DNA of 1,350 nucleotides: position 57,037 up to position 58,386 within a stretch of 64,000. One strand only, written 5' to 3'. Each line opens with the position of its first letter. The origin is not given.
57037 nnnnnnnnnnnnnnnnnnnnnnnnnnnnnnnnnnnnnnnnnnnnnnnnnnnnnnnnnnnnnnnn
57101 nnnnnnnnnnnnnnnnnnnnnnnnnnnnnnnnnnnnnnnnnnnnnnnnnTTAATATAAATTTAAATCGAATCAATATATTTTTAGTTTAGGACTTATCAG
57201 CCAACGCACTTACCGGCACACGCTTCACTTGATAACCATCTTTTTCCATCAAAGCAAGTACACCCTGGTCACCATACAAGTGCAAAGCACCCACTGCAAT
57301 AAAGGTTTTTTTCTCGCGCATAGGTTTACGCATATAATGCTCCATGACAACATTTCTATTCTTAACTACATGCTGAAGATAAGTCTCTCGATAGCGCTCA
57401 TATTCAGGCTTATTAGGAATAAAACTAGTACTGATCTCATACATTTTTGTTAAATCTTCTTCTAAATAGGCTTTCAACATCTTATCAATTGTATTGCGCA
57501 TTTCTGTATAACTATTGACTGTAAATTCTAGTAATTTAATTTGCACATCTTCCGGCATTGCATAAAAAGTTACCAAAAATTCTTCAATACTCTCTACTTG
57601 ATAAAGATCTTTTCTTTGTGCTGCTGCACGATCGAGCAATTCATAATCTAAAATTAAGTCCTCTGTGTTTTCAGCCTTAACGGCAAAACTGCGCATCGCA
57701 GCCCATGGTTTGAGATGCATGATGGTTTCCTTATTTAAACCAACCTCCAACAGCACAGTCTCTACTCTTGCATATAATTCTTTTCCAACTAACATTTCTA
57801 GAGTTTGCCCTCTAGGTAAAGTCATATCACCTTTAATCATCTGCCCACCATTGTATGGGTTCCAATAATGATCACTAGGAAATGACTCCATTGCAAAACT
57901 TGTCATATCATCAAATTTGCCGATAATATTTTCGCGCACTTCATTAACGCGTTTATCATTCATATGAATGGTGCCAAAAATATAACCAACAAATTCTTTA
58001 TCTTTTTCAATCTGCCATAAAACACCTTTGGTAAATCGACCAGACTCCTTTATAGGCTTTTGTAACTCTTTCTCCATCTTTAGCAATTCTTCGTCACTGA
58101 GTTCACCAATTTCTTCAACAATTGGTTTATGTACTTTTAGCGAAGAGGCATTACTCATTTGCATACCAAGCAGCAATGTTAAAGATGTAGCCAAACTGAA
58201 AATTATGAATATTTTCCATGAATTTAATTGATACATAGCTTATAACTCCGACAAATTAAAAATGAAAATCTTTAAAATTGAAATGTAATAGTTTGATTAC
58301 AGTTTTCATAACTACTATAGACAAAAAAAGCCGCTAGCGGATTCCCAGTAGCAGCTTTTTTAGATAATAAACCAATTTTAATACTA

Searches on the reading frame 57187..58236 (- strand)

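Call 52: search_protein_families(library=pfam, proteins=[window:57187-58236:-], max_evalue=0.0001)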
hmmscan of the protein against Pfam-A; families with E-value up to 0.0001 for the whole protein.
window:57187-58236:- (349 aa): 1 family
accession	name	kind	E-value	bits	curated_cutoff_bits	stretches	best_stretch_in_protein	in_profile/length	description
PF01963.22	TraB_PrgY_gumN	-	6.5e-48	164.3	26.8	1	73-339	2-263/263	TraB/PrgY/gumN family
